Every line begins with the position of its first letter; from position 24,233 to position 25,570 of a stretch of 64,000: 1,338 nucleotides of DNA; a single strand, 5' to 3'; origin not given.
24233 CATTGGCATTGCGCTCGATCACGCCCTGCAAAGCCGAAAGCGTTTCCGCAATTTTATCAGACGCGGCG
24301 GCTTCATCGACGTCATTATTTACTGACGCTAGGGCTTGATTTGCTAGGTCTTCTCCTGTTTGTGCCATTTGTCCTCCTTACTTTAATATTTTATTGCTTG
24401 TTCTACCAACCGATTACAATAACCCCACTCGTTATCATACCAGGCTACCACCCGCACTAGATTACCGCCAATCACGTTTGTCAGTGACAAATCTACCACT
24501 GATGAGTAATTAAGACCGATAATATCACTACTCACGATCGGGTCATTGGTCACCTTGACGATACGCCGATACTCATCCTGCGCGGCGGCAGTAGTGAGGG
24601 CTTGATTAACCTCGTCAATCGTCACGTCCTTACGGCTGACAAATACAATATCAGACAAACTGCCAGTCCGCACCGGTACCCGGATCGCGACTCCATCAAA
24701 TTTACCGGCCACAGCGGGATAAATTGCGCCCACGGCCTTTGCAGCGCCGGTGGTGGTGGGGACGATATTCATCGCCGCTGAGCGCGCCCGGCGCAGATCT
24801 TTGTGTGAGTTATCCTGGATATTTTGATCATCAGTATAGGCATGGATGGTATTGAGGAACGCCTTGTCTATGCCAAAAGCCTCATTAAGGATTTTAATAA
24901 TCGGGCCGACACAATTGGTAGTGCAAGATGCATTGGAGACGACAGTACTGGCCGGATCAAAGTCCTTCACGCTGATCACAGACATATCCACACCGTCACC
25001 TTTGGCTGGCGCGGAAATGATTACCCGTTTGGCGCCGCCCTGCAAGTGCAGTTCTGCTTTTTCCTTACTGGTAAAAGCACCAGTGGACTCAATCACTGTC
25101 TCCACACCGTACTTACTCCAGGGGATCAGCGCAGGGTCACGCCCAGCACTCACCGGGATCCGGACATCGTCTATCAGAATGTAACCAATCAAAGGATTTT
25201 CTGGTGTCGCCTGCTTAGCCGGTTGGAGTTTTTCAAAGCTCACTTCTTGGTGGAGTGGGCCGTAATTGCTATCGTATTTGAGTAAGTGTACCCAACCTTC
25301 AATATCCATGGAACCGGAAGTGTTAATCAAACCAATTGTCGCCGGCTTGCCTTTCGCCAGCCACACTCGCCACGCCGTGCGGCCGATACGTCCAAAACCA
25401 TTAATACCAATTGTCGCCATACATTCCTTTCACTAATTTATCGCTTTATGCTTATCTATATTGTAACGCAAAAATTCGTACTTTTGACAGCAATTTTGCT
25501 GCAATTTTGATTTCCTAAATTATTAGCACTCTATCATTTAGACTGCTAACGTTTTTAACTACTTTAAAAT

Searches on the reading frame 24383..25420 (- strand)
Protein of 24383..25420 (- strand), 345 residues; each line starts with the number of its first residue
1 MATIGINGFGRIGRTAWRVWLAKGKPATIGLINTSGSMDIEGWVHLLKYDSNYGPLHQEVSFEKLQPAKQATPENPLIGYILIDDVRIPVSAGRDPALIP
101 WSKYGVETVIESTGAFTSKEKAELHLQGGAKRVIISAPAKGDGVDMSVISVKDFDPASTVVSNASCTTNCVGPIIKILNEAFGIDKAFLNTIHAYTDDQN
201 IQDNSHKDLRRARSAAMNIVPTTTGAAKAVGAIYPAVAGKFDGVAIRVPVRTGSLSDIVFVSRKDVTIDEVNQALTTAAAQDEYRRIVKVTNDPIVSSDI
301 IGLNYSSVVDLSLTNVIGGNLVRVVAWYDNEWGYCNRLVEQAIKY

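Call 8: search_protein_families(library=pfam, proteins=[window:24383-25420:-], max_evalue=0.001)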
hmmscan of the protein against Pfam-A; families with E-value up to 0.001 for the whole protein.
window:24383-25420:- (345 aa): 2 families
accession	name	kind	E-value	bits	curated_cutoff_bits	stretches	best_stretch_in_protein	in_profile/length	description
PF02800.25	Gp_dh_C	-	1.2e-54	184.6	24.4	1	173-328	3-158/158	Glyceraldehyde 3-phosphate dehydrogenase, C-terminal domain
PF00044.30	Gp_dh_N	-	8.9e-23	80.9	31.7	1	3-119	2-101/101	Glyceraldehyde 3-phosphate dehydrogenase, NAD binding domain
